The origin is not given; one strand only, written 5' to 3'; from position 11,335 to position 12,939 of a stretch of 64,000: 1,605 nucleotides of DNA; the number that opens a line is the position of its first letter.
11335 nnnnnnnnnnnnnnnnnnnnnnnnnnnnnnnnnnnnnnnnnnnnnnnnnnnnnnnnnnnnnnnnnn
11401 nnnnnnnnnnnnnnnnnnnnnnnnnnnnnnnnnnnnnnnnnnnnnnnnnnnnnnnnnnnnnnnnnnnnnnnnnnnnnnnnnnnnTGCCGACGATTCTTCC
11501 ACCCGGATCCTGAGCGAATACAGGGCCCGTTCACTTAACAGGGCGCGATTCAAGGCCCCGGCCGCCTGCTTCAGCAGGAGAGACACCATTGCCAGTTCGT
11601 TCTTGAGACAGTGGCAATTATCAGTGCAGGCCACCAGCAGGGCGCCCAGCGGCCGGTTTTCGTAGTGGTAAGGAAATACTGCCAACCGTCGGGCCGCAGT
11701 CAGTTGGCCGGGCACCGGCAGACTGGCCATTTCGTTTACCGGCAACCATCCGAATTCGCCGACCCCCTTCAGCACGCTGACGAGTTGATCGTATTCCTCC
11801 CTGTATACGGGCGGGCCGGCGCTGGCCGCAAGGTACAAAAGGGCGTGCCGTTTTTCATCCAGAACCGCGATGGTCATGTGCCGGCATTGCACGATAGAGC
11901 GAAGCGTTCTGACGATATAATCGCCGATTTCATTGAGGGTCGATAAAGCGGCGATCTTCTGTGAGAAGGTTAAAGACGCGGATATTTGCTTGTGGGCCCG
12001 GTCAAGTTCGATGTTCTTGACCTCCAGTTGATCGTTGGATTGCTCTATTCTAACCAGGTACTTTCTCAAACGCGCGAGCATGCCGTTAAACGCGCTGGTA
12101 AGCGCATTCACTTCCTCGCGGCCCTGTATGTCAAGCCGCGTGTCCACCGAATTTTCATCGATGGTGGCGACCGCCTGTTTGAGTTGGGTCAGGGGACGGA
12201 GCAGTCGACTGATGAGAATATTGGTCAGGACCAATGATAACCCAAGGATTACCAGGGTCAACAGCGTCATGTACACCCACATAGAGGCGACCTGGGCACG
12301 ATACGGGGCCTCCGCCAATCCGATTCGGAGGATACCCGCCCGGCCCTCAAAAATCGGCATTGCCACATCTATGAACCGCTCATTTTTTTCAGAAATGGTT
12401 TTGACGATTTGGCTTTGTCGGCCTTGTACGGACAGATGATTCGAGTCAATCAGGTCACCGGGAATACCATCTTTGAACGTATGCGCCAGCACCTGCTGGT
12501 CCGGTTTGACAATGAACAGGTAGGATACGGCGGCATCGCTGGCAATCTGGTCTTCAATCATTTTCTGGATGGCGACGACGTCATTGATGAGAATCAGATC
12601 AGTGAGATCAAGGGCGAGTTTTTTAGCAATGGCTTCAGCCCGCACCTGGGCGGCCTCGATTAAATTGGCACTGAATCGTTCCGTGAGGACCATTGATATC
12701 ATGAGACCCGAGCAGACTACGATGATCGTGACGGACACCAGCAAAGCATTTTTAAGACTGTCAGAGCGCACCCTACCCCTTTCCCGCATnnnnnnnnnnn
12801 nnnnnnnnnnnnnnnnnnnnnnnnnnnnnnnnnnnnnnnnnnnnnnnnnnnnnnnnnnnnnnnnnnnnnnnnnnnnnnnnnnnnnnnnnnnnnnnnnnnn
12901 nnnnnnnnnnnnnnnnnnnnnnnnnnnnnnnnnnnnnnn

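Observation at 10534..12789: One-component, membrane-spanning sigma54 enhancer-binding protein (TM-sensor-TM-HAMP-GAF-AAA+-HTH)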

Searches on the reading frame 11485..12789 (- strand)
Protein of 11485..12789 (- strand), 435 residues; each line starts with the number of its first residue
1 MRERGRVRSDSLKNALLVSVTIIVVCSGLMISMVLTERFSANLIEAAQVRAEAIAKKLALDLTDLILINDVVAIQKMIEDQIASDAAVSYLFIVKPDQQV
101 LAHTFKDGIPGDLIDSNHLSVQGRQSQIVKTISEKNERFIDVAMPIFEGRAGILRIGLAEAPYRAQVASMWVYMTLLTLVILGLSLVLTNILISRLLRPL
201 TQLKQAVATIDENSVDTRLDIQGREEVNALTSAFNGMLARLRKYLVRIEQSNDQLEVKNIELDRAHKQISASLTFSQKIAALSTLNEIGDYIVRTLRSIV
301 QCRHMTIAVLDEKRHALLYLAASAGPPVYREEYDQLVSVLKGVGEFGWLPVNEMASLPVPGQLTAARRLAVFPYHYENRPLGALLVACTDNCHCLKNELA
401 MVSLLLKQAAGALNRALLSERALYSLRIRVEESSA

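Call 9: find_homologous_proteins(query=window:11485-12789:-, max_evalue=0.001)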
Query window:11485-12789:- (435 aa): 146 proteins with E <= 0.001 among 8000 candidates; the best 120 are listed.
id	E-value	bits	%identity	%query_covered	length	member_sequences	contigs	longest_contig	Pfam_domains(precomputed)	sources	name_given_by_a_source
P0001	4.5e-267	903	100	99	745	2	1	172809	PF00672.31,PF00158.33,PF07724.21,PF25601.2,PF02954.26,PF26769.1,PF00004.36,PF14532.13,PF17203.11,PF07728.21,PF13191.13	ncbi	-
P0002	1.0e-203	695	76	99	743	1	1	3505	PF00672.31,PF00158.33,PF07724.21,PF25601.2,PF02954.26,PF00004.36,PF14532.13,PF07728.21,PF13191.13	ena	-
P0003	2.5e-191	654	72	98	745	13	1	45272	PF00672.31,PF00158.33,PF07724.21,PF25601.2,PF02954.26,PF00004.36,PF14532.13,PF07728.21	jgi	-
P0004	4.3e-191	653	71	99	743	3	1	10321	PF00672.31,PF00158.33,PF07724.21,PF25601.2,PF02954.26,PF26769.1,PF00004.36,PF14532.13,PF17203.11,PF07728.21,PF13191.13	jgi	jgi:transcriptional regulator with GAF, ATPase, and Fis domain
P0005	1.3e-190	652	75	93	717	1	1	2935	PF00672.31,PF00158.33,PF07724.21,PF25601.2,PF02954.26,PF00004.36,PF14532.13,PF07728.21,PF13191.13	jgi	-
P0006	1.3e-186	638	73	93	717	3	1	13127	PF00672.31,PF00158.33,PF07724.21,PF25601.2,PF02954.26,PF00004.36,PF14532.13,PF17203.11,PF07728.21,PF13191.13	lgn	-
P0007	2.0e-185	635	71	98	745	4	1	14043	PF00672.31,PF00158.33,PF25601.2,PF02954.26,PF00004.36,PF14532.13,PF07728.21,PF13191.13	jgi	-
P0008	8.1e-185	633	70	99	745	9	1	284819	PF00672.31,PF00158.33,PF07724.21,PF25601.2,PF02954.26,PF00004.36,PF14532.13,PF17203.11,PF07728.21,PF13191.13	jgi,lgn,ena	-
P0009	1.9e-151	523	74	78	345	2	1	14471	PF00672.31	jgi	-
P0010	1.8e-142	493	72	77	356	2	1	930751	PF00672.31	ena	-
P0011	5.3e-138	478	55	99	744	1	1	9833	PF00672.31,PF00158.33,PF07724.21,PF25601.2,PF02954.26,PF00004.36,PF14532.13,PF07728.21,PF13556.13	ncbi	-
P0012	4.8e-120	419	72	61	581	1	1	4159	PF00672.31,PF00158.33,PF07724.21,PF25601.2,PF02954.26,PF00004.36,PF14532.13,PF07728.21,PF13191.13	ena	-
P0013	2.5e-108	381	44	94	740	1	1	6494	PF00672.31,PF00158.33,PF07724.21,PF25601.2,PF02954.26,PF00004.36,PF14532.13,PF07728.21,PF13191.13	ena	-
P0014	1.4e-106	375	44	98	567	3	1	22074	PF00672.31,PF00158.33,PF14532.13,PF07728.21,PF13191.13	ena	-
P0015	5.2e-106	373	44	98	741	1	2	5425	PF00672.31,PF00158.33,PF07724.21,PF25601.2,PF02954.26,PF00004.36,PF14532.13,PF07728.21,PF13191.13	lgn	-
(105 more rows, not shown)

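Call 18: find_related_loci(query=A2, collection=genome_contigs, flank=10000)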
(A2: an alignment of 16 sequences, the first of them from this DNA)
Query A2 (425 aa) in genome_contigs; peptide patterns used: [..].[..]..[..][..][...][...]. (x = any residue, [..] = any of these).
244 stretches matched a pattern; 220 encode a relative of the query (tblastn E <= 1e-3); the best 80 are kept; 80 distinct loci.
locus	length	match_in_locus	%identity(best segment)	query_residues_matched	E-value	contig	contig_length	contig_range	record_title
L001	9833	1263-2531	56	1-425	4e-146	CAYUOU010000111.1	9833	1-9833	MAG TPA_asm: uncultured Desulfobacterales bacterium isolate SRP141376_co3_406 genome assembly, contig: NODE_18822_length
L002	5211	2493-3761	43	1-425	1e-115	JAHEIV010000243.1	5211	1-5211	MAG: Deltaproteobacteria bacterium isolate Ww512 NODE_66393_length_5211_cov_3.264440, whole genome shotgun sequence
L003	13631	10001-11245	40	5-425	2e-111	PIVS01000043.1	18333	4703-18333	MAG: Desulfobacteraceae bacterium isolate Glo_11 GloG15_CONTIG3541, whole genome shotgun sequence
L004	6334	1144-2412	41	1-425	1e-110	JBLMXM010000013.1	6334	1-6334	MAG: Hyphomicrobiales bacterium isolate MAG256 PRJNA957066_bin37_renamed_12, whole genome shotgun sequence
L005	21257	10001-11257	42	5-425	6e-109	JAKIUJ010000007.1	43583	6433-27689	MAG: Desulfobacula sp. isolate D100SM.bin.15 NODE_376_length_43583_cov_3.867084, whole genome shotgun sequence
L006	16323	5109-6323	43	19-425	8e-109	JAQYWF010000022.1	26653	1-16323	MAG: Desulfosarcina sp. isolate Hel50_75_bin69 k141_1494435_length_26653_cov_29.6873, whole genome shotgun sequence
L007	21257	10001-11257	41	5-425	7e-109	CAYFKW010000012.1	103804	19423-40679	MAG TPA_asm: uncultured Desulfobacula sp. isolate ERP019367_co2_15 genome assembly, contig: NODE_209_length_103804_cov_3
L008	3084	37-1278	41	10-425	8e-112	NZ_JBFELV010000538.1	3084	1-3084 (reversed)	MAG: Desulfosarcina sp. isolate Mix_mud02.2020.12.6 k141_2487899_length_3084_cov_8.0000, whole genome shotgun sequence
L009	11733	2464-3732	42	1-425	2e-108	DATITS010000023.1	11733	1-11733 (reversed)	MAG TPA_asm: Desulfobacterales bacterium isolate SMAG_U15961 k141_767730, whole genome shotgun sequence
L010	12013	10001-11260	40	4-425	3e-108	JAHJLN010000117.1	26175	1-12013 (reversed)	MAG: Proteobacteria bacterium isolate Old_saline.mb.139 Old_saline.mb.139_k141_354599, whole genome shotgun sequence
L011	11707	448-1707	41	4-425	6e-108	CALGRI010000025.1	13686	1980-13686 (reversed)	MAG TPA_asm: uncultured proteobacterium isolate ERR2206792_bin.13_CONCOCT_v1.1_MAG genome assembly, contig: ERZ891023.11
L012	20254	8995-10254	43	4-425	2e-110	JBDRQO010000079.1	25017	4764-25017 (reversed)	MAG: Pseudomonadota bacterium isolate MEGAHIT-group-2.49 k141_126649, whole genome shotgun sequence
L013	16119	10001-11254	40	4-425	3e-107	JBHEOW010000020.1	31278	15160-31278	MAG: Desulfotignum sp. isolate S6_bin.51.strict S6_NODE_20, whole genome shotgun sequence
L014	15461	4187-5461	38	1-425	2e-106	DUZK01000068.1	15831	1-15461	MAG TPA_asm: Deltaproteobacteria bacterium isolate MAG_15370_dsfb_81 Ga0180009_10004279, whole genome shotgun sequence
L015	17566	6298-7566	42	1-425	6e-106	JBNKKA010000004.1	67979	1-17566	MAG: Desulfobacteraceae bacterium isolate H1H2.bin.7.permissive NODE_4_length_67979_cov_4.704206, whole genome shotgun s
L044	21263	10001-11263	39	1-425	9e-98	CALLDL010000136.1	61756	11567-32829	MAG: uncultured Desulfobacterales bacterium isolate N2_Bin_METABAT__2_1 genome assembly, contig: c_000003869165, whole g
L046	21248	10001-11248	39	1-425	2e-96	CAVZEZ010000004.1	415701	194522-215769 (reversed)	MAG: uncultured delta proteobacterium isolate MFD05684.bin.1.177 genome assembly, contig: contig_11719, whole genome sho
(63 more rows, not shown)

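Call 39: search_protein_families(library=ncbifam, proteins=[L044:13049-14641:+, L044:14667-15521:+, L044:15539-18073:+, L044:18132-18779:+, L044:18866-20236:+, L046:13113-14120:+, L046:14139-15290:+, L046:15294-18482:+, L046:18521-19096:+, L046:19074-19784:+], max_evalue=0.00001)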
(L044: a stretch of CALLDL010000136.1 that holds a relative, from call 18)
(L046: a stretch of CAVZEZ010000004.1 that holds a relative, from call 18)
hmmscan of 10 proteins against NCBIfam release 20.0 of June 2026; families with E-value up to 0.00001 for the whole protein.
L044:13049-14641:+ (530 aa): 4 families
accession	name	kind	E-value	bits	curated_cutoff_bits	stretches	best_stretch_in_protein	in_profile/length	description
NF008659.0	PRK11659.1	equivalog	9.3e-08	32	184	0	134-261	39-142/188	cytochrome c nitrite reductase pentaheme subunit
TIGR03153.1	cytochr_NrfH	equivalog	1.5e-07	31.5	134.2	0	58-195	30-135/138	cytochrome c nitrite reductase small subunit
TIGR03146.1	cyt_nit_nrfB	equivalog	8.6e-07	29.3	166.6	0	217-339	4-120/145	cytochrome c nitrite reductase pentaheme subunit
TIGR03508.1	decahem_SO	subfamily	1.4e-06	28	192.2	0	296-448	3-139/258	DmsE family decaheme c-type cytochrome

L044:14667-15521:+ (284 aa): 19 families
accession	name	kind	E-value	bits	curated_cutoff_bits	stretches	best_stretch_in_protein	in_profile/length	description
NF011569.0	PRK14993.1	equivalog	2.2e-48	164.8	416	2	139-262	116-227/244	tetrathionate reductase subunit TtrB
NF045797.1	DsrO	equivalog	7e-43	146.7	200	2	138-244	118-227/235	sulfate reduction electron transfer complex DsrMKJOP subunit DsrO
NF041715.1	arsenate_red_ArrB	equivalog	1.7e-38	132.4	450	2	44-174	4-108/233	arsenate respiratory reductase iron-sulfur subunit ArrB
TIGR03149.1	cyt_nit_nrfC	equivalog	1.4e-34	119.4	377.6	1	7-233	2-198/225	cytochrome c nitrite reductase Fe-S protein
TIGR03478.1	DMSO_red_II_bet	subfamily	3.7e-31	108.2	480.7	1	82-260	116-256/321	DMSO reductase family type II enzyme, iron-sulfur subunit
TIGR02951.1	DMSO_dmsB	equivalog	9.9e-28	97.2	214.1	2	138-221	79-155/161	DMSO/selenate family reductase complex B subunit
NF042979.1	EthbenzDh_ebdB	equivalog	3.3e-25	88.7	740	1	82-236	138-259/354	ethylbenzene dehydrogenase subunit beta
NF041782.1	mnquin_red_QrcC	equivalog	6.5e-22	78.4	400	2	43-122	1-87/239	menaquinone reductase iron-sulfur cluster-binding subunit QrcC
NF045715.1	sulf_resp_HmcB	equivalog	9.2e-21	74.2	420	1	139-221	123-200/307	sulfate respiration complex iron-sulfur protein HmcB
NF038355.1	FDH3_beta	equivalog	7.1e-19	68.5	240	2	140-193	71-121/180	formate dehydrogenase FDH3 subunit beta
NF008134.0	PRK10882.1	equivalog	1.7e-18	66.8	263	2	91-222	107-211/329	hydrogenase 2 operon protein HybA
TIGR01660.1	narH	equivalog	1.4e-16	60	524.05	1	80-230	166-283/492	nitrate reductase subunit beta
TIGR01582.1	FDH-beta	equivalog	6e-15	55.1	334.7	1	36-222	15-185/283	formate dehydrogenase subunit beta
NF007658.0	PRK10330.1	equivalog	1.2e-10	41.1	260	1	141-218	75-156/181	electron transport protein HydN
NF009408.0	PRK12769.1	equivalog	2.4e-10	39.2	1003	1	46-214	6-142/659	formate-dependent uric acid utilization protein AegA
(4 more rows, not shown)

L044:15539-18073:+ (844 aa): 25 families
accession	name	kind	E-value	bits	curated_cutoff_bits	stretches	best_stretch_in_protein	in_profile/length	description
NF012032.0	PRK15488.1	equivalog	1.4e-101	340.7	694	2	4-547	2-529/759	thiosulfate reductase PhsA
TIGR02166.1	dmsA_ynfE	subfamily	6.7e-86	289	777.7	2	5-600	1-616/794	DMSO/selenate family reductase complex A subunit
TIGR01591.1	Fdh-alpha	equivalog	2e-64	217.9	666.25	2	60-387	3-316/672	formate dehydrogenase subunit alpha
NF041714.1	arsenate_red_ArrA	equivalog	2.8e-62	211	1600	1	5-793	3-810/848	arsenate respiratory reductase molybdopterin-containing subunit ArrA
NF041783.2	mnquin_red_QrcB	equivalog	4.7e-60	203.5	440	2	75-563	72-521/695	menaquinone reductase molybdopterin-binding-like subunit QrcB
NF011566.1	PRK14990.1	exception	1.6e-59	201.7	1600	2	4-597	13-633/814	dimethylsulfoxide reductase subunit A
NF041884.1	selenate_YnfF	exception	4.1e-58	197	1650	2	6-596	2-614/798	selenate/tellurate reductase subunit YnfF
NF041885.1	selenate_YnfE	exception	6e-57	193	1675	2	6-597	4-622/805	selenate/tellurate reductase subunit YnfE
TIGR03479.1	DMSO_red_II_alp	subfamily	1.6e-51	175.4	984.75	2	95-295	105-303/913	molybdopterin-dependent oxidoreductase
NF011567.1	PRK14991.1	equivalog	3.9e-40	137.5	1750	2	86-139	132-185/1022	tetrathionate reductase subunit TtrA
TIGR00509.1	bisC_fam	subfamily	1.5e-36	126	1017.55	2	117-553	51-518/772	molybdopterin guanine dinucleotide-containing S/N-oxide reductase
TIGR01553.1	formate-DH-alph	equivalog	8.5e-32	109.9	814.2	1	5-296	2-301/1009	formate dehydrogenase-N subunit alpha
NF047855.1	AssmNtatRedNasC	equivalog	1.7e-31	109.2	1100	1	89-386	56-340/708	assimilatory nitrate reductase catalytic subunit NasC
NF042978.1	EthbenzDh_ebdA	equivalog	1.4e-30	105.8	2000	1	94-295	126-325/977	ethylbenzene dehydrogenase subunit alpha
NF041513.1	formate_DH_Act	exception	1.3e-24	86.1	1400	1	44-295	31-291/1067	formate dehydrogenase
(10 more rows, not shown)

L044:18132-18779:+ (215 aa): 4 families
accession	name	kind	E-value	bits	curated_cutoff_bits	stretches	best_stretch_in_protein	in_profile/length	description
NF003442.0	PRK04976.1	equivalog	4.2e-25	88.9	132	1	6-212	2-204/211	molecular chaperone TorD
TIGR03482.1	DMSO_red_II_cha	subfamily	6.2e-21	75.3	152.3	1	71-214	53-190/197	DMSO reductase family type II enzyme chaperone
NF042981.1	EthbenzDh_ebdD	equivalog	3.9e-17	62.6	360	1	6-214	9-217/222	ethylbenzene dehydrogenase subunit delta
NF008632.0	PRK11621.1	equivalog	9.4e-11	41.7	162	1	51-207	48-183/203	Tat proofreading chaperone DmsD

L044:18866-20236:+ (456 aa): 3 families
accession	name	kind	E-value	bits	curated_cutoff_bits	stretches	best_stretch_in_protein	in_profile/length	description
NF041028.1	decahem_GSU2203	exception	6.7e-21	74.8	325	1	199-249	65-112/317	GSU2203 family decaheme c-type cytochrome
NF041198.1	UshA_like_PCGU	equivalog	9e-13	47.6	275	1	177-255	440-518/519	UshA-like (seleno)protein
TIGR03508.1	decahem_SO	subfamily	1.3e-12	47.8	192.2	1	200-249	33-81/258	DmsE family decaheme c-type cytochrome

L046:13113-14120:+ (335 aa): 32 families (the best 25 are shown)
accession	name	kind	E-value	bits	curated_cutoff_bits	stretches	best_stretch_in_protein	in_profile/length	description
NF011569.0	PRK14993.1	equivalog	2.5e-51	174.5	416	2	119-227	38-148/244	tetrathionate reductase subunit TtrB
NF045797.1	DsrO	equivalog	1.9e-48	165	200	2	120-231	39-155/235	sulfate reduction electron transfer complex DsrMKJOP subunit DsrO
NF041715.1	arsenate_red_ArrB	equivalog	1e-44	152.8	450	2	124-225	2-103/233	arsenate respiratory reductase iron-sulfur subunit ArrB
TIGR03149.1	cyt_nit_nrfC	equivalog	2.7e-41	141.4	377.6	2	121-226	35-142/225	cytochrome c nitrite reductase Fe-S protein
NF041782.1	mnquin_red_QrcC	equivalog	3.4e-37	128.4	400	1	125-334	1-225/239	menaquinone reductase iron-sulfur cluster-binding subunit QrcC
TIGR02951.1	DMSO_dmsB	equivalog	1.7e-30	106.2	214.1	1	128-227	5-113/161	DMSO/selenate family reductase complex B subunit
TIGR03478.1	DMSO_red_II_bet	subfamily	5.5e-30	104.4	480.7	2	164-225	116-178/321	DMSO reductase family type II enzyme, iron-sulfur subunit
NF038355.1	FDH3_beta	equivalog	8.2e-26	91.1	240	1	127-309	5-171/180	formate dehydrogenase FDH3 subunit beta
NF008134.0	PRK10882.1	equivalog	1.8e-24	86.4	263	1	171-233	105-168/329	hydrogenase 2 operon protein HybA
NF042979.1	EthbenzDh_ebdB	equivalog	3.4e-24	85.4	740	2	164-225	138-200/354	ethylbenzene dehydrogenase subunit beta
NF045715.1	sulf_resp_HmcB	equivalog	2.1e-20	73.1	420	2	128-232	40-160/307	sulfate respiration complex iron-sulfur protein HmcB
TIGR01582.1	FDH-beta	equivalog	2.5e-19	69.5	334.7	1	168-225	82-140/283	formate dehydrogenase subunit beta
TIGR01660.1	narH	equivalog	2.8e-17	62.3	524.05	1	165-224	169-229/492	nitrate reductase subunit beta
NF007382.0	PRK09898.1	equivalog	9e-16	58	213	1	172-229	116-174/208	ferredoxin-like protein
NF007658.0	PRK10330.1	equivalog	6.2e-13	48.6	260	1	126-225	4-103/181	electron transport protein HydN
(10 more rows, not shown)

L046:14139-15290:+ (383 aa): 4 families
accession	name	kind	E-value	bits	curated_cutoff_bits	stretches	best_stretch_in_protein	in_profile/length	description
NF045798.1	DsrP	equivalog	4.6e-11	42.8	350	1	11-359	17-329/346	sulfate reduction electron transfer complex DsrMKJOP subunit DsrP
NF008133.1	PRK10881.1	equivalog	1.9e-10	40.8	450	1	9-374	15-375/377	Ni/Fe-hydrogenase cytochrome b subunit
NF041784.1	mnquin_red_QrcD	equivalog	3.1e-07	30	570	1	8-133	20-145/408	menaquinone reductase integral membrane subunit QrcD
NF045714.1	sulf_resp_HmcC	equivalog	4e-06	26.4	550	1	19-206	14-213/376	sulfate respiration complex protein HmcC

L046:15294-18482:+ (1062 aa): 14 families
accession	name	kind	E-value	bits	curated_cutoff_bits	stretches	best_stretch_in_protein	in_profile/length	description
NF011567.1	PRK14991.1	equivalog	8.7e-154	513.7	1750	2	230-1036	204-995/1022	tetrathionate reductase subunit TtrA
NF012032.0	PRK15488.1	equivalog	9.8e-45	152.8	694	3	214-394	110-279/759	thiosulfate reductase PhsA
TIGR02166.1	dmsA_ynfE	subfamily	5.5e-30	104.1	777.7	2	260-393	165-296/794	DMSO/selenate family reductase complex A subunit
NF041714.1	arsenate_red_ArrA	equivalog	8.1e-30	103.6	1600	2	249-384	153-284/848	arsenate respiratory reductase molybdopterin-containing subunit ArrA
TIGR01591.1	Fdh-alpha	equivalog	6.7e-20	70.7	666.25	1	255-394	100-236/672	formate dehydrogenase subunit alpha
TIGR03479.1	DMSO_red_II_alp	subfamily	9.7e-18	63.6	984.75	1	340-718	251-623/913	molybdopterin-dependent oxidoreductase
NF041783.2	mnquin_red_QrcB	equivalog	4.1e-16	58.3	440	0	254-386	150-282/695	menaquinone reductase molybdopterin-binding-like subunit QrcB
NF041885.1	selenate_YnfE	exception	2e-15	55.7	1675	0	264-394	175-304/805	selenate/tellurate reductase subunit YnfE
NF011566.1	PRK14990.1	exception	1.6e-14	52.9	1600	0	19-173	13-148/814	dimethylsulfoxide reductase subunit A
NF041884.1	selenate_YnfF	exception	7.6e-14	50.6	1650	0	289-394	191-297/798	selenate/tellurate reductase subunit YnfF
TIGR01553.1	formate-DH-alph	equivalog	1.1e-11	43.2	814.2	1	270-398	181-306/1009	formate dehydrogenase-N subunit alpha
NF047855.1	AssmNtatRedNasC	equivalog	1.6e-11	43.2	1100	0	113-154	46-87/708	assimilatory nitrate reductase catalytic subunit NasC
NF041513.1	formate_DH_Act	exception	3.4e-08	31.8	1400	0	279-403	181-302/1067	formate dehydrogenase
NF041323.1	Nitr_red_NasA_Halo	equivalog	8.3e-07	27.9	1000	0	266-398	108-238/673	assimilatory nitrate reductase NasA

L046:18521-19096:+ (191 aa): 5 families
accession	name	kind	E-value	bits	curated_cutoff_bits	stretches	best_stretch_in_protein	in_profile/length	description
NF006444.0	PRK08762.1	equivalog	4.3e-12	45.4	449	1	51-172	9-127/387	molybdopterin-synthase adenylyltransferase MoeB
NF005902.0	PRK07878.1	equivalog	2e-09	36.8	647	1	58-155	288-386/392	adenylyltransferase/sulfurtransferase MoeZ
NF005646.0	PRK07411.1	equivalog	2.6e-08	33.4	633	1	47-155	272-384/390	molybdopterin-synthase adenylyltransferase MoeB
NF041203.1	rhodanese_LYCAU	equivalog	4.9e-08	32.7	115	1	52-152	16-118/126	rhodanese-related (seleno)protein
NF001195.0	PRK00162.1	equivalog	4.8e-07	30.1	102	1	59-154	7-100/108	thiosulfate sulfurtransferase GlpE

L046:19074-19784:+ (236 aa): 0 families

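Call 57: list_cluster_members(proteins=[P0001])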
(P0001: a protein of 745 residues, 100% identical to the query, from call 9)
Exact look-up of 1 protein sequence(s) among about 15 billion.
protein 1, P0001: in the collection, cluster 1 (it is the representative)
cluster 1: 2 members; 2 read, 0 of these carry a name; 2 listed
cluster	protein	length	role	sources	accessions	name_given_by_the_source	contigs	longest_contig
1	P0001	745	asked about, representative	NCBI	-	-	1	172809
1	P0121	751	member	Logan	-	-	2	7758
